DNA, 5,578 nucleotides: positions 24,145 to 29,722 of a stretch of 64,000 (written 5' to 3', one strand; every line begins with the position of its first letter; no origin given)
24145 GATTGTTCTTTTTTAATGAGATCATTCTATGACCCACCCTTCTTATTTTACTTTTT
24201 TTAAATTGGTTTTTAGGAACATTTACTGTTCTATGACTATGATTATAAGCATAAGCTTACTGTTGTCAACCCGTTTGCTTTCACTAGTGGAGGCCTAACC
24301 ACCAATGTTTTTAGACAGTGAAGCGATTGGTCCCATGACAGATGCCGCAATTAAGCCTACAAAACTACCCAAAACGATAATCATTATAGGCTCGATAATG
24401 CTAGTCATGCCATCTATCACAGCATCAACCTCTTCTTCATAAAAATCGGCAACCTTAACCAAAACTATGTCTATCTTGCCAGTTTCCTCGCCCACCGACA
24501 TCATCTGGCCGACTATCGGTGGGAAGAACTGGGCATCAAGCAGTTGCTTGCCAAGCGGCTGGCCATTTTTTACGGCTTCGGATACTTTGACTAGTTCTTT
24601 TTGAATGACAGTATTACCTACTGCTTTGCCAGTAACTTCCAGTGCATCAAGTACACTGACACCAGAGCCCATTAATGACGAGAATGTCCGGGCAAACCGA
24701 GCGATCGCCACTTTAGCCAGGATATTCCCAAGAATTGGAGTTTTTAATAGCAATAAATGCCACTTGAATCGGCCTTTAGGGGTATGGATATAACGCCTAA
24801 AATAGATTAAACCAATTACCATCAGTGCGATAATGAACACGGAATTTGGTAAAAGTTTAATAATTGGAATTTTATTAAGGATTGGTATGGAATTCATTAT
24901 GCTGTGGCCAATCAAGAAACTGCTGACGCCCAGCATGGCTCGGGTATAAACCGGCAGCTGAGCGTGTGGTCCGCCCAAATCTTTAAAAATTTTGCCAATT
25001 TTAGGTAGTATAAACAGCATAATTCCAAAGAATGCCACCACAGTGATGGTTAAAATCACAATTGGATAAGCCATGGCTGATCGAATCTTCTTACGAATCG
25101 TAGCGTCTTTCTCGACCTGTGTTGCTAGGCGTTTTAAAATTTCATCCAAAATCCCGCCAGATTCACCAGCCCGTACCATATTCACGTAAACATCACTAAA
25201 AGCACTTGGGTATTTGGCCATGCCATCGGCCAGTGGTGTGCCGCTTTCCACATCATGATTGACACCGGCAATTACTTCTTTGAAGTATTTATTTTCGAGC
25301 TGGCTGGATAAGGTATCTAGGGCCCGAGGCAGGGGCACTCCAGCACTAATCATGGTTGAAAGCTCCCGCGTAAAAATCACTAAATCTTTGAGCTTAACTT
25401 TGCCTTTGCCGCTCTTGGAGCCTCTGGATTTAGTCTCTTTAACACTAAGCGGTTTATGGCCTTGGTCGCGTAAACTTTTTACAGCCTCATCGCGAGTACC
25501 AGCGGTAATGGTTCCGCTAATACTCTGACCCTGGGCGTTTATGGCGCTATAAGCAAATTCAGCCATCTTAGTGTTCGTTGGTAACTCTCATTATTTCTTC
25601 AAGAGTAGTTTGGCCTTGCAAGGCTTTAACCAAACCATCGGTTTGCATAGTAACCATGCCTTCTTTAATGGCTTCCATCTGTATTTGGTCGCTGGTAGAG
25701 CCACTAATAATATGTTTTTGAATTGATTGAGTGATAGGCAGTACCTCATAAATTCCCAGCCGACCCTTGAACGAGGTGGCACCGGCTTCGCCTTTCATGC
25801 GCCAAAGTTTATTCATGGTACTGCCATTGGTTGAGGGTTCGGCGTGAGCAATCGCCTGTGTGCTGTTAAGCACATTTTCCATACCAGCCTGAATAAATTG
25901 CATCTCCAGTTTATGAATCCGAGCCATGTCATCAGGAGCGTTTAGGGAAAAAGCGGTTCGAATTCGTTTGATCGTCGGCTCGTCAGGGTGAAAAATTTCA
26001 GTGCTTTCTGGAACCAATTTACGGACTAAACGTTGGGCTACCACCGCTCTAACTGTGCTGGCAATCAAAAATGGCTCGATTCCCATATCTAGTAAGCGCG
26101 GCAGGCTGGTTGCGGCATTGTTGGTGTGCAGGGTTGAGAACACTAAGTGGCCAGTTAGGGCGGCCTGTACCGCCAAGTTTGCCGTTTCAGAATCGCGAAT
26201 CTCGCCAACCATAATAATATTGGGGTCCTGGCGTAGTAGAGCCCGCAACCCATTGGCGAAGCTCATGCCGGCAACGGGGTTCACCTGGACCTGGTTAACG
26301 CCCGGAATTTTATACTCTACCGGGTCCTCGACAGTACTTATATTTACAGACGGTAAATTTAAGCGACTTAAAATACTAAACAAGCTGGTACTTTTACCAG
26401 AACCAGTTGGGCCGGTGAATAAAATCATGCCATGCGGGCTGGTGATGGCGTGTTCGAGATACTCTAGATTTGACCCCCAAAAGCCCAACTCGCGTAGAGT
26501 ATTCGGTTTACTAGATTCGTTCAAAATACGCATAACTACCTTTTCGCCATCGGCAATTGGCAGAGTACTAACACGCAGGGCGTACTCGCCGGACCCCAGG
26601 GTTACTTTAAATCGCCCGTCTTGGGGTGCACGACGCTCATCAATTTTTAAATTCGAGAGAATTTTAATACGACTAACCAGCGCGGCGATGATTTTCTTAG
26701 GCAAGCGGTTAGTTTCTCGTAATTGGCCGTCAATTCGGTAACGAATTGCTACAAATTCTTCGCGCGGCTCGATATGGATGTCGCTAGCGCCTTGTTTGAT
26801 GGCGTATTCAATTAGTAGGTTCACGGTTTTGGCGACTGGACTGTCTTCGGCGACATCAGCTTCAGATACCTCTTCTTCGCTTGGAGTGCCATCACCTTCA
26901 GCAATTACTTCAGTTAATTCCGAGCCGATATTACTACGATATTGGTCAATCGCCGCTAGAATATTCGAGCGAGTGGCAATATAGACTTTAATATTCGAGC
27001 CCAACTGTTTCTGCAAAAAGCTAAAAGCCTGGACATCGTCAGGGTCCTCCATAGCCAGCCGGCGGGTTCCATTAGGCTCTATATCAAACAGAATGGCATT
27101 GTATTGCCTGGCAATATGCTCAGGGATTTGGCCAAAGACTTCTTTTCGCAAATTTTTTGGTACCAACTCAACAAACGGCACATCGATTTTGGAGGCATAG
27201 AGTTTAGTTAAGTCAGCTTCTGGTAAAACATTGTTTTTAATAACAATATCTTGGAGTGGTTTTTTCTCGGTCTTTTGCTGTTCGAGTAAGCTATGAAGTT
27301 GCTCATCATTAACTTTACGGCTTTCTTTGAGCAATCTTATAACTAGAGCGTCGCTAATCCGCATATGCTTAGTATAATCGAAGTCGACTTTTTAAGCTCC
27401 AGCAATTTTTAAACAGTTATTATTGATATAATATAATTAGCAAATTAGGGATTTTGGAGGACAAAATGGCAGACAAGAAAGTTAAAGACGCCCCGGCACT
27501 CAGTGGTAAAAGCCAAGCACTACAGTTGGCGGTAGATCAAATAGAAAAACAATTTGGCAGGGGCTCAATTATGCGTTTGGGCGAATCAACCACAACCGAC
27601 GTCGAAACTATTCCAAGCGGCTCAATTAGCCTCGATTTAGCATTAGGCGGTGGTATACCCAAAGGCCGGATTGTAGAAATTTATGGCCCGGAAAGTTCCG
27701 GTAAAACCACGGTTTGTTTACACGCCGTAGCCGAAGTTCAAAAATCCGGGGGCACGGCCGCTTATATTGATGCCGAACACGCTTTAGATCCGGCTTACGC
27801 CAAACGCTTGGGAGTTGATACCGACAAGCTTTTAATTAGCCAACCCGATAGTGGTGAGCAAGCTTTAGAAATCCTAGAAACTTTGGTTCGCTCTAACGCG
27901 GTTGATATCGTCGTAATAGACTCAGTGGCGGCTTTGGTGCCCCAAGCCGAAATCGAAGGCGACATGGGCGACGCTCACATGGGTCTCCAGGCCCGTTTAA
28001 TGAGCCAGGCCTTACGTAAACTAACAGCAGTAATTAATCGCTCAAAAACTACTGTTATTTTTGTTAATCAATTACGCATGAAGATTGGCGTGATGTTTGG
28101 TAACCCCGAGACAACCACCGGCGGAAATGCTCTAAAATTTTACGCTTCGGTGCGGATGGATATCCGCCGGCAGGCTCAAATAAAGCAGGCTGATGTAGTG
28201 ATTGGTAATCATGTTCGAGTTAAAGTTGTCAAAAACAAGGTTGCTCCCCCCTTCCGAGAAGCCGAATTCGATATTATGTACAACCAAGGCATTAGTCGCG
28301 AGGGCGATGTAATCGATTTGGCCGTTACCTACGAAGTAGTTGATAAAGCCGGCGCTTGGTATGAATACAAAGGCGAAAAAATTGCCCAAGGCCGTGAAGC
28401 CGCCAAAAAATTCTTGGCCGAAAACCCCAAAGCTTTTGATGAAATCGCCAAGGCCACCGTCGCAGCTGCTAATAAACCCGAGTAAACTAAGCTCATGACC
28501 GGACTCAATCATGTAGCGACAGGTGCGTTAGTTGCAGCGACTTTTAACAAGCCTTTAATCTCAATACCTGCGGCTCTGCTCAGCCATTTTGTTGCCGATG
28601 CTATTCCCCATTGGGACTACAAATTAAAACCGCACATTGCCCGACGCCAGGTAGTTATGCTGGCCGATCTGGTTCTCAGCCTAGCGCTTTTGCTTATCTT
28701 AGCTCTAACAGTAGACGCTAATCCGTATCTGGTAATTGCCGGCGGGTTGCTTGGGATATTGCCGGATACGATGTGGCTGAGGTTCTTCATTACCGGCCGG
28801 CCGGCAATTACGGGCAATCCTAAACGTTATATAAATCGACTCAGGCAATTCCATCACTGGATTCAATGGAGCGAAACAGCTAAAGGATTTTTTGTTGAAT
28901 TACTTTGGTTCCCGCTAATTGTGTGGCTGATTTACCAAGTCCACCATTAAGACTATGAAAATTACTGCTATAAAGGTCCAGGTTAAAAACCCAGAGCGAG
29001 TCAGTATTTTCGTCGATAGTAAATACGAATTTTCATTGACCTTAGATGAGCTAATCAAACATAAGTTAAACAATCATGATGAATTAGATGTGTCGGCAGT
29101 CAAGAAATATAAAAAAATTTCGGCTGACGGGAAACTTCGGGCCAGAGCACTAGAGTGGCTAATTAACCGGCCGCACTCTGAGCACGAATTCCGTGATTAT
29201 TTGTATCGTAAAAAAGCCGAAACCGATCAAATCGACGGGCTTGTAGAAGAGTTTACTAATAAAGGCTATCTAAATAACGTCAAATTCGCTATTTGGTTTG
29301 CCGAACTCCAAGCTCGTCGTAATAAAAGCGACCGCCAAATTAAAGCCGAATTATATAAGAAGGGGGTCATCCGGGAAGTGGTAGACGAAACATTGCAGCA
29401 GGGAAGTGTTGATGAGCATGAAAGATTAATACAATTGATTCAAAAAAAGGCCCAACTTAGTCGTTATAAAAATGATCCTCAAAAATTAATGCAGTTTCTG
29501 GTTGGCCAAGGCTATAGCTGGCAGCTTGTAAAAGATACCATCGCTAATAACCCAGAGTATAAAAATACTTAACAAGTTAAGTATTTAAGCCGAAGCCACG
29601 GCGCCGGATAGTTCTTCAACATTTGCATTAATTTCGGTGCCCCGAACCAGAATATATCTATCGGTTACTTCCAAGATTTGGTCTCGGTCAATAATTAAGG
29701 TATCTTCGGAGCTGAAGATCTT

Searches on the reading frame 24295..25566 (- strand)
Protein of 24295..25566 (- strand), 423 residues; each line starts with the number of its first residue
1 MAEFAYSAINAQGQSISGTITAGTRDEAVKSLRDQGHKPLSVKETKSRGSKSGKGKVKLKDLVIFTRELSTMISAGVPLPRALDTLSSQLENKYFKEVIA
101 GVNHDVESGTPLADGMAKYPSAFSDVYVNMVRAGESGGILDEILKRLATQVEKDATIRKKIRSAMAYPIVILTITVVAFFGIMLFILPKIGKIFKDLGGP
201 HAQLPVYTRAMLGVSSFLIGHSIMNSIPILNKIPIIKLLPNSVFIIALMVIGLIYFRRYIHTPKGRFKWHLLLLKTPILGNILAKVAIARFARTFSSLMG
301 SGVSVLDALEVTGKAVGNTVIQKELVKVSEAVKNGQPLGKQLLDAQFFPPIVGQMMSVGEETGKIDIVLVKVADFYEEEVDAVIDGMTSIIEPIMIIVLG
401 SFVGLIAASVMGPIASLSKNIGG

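Call 27: search_protein_families(library=pfam, proteins=[window:24295-25566:-])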
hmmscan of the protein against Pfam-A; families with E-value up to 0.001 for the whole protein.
window:24295-25566:- (423 aa): 1 family
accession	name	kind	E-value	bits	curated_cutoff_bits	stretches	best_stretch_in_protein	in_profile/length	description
PF00482.28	T2SSF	-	4.2e-63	211.3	25.2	2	65-188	1-125/125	Type II secretion system (T2SS), protein F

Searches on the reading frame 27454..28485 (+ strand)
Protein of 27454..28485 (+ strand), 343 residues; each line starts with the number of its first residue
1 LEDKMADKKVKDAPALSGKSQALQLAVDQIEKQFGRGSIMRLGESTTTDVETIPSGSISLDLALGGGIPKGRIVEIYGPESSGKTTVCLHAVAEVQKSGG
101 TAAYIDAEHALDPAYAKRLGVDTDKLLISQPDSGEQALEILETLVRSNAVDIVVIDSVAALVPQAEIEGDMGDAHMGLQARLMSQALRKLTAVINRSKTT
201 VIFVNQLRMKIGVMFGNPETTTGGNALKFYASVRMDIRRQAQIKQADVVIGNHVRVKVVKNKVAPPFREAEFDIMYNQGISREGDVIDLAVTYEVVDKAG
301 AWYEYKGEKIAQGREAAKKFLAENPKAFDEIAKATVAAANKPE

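Call 26: search_protein_families(library=pfam, proteins=[window:27454-28485:+])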
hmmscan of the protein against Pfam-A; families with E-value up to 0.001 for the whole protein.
window:27454-28485:+ (343 aa): 9 families
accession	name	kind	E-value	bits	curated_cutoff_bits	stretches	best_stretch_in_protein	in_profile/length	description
PF00154.27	RecA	-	9.9e-141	468.1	27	1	21-281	1-262/262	recA bacterial DNA recombination protein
PF21096.2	RecA_C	-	3.5e-21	75.5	27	1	284-335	1-52/57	RecA C-terminal domain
PF08423.17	Rad51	-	1.4e-12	47.8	22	1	50-240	5-212/244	Rad51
PF06745.19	ATPase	-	2.4e-09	37.3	26.6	1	56-216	4-167/231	KaiC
PF01637.24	ATPase_2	-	1.4e-06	28.7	33.2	1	72-204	21-116/225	ATPase domain predominantly from Archaea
PF13481.12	AAA_25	-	7.7e-06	26.1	27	1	60-164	22-158/195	AAA domain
PF13479.12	AAA_24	-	2.8e-05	24.5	27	1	74-165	5-80/195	AAA domain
PF13191.12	AAA_16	-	0.00023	22.1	32.6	1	70-206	23-140/167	AAA ATPase domain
PF02283.22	CobU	-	0.00024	21.2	27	1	76-205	3-122/168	Cobinamide kinase / cobinamide phosphate guanyltransferase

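Call 28: find_related_loci(query=window:27454-28482:+, collection=metagenome_contigs, flank=10000)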
Query window:27454-28482:+ (343 aa) in metagenome_contigs; peptide patterns used: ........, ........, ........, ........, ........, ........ (x = any residue, [..] = any of these).
600 stretches matched a pattern (row limit reached: there are more); 600 encode a relative of the query (tblastn E <= 1e-3); the best 80 are kept; 80 distinct loci.
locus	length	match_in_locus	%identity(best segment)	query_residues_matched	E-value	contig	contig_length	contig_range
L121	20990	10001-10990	76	7-341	2e-176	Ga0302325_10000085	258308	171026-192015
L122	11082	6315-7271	79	23-341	4e-175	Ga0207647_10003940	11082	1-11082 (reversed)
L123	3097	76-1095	80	5-341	1e-176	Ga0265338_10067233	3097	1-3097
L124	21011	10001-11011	73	3-333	2e-167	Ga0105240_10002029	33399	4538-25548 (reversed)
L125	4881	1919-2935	73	3-341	5e-170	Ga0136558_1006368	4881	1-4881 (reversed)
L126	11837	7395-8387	75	4-333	5e-166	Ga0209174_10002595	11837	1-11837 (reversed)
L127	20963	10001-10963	73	6-331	4e-165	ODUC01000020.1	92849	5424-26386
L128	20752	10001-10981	73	5-331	2e-164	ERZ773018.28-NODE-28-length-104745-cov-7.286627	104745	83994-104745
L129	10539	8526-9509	74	3-326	4e-157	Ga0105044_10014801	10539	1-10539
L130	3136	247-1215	71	11-331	1e-161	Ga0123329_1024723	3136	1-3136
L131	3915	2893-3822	71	19-326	1e-156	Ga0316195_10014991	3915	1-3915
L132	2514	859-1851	67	9-341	1e-161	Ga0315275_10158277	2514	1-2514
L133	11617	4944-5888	70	19-331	4e-151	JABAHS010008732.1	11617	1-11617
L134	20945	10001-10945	70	19-331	7e-151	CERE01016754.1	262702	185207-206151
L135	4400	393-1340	70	19-331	5e-154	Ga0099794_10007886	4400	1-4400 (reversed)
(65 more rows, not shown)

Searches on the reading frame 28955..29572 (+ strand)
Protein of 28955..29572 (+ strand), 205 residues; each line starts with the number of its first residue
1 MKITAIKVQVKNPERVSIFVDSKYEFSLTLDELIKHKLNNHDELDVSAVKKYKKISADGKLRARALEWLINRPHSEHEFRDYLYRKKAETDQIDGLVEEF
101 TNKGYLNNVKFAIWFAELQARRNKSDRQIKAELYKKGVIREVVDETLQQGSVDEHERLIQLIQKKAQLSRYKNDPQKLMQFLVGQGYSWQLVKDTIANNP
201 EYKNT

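Call 26: search_protein_families(library=pfam, proteins=[window:28955-29572:+])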
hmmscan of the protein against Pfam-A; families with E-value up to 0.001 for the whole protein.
window:28955-29572:+ (205 aa): 3 families
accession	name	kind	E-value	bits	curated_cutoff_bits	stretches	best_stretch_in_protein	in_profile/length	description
PF21982.2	RecX_HTH1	-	5.1e-08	33.2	26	1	62-98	2-38/40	RecX, first three-helix domain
PF02631.22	RecX_HTH2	-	1.2e-05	25.9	26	1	111-147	5-42/42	RecX, second three-helix domain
PF21981.2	RecX_HTH3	-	0.0002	21.9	26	1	154-194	3-46/48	RecX, third three-helix domain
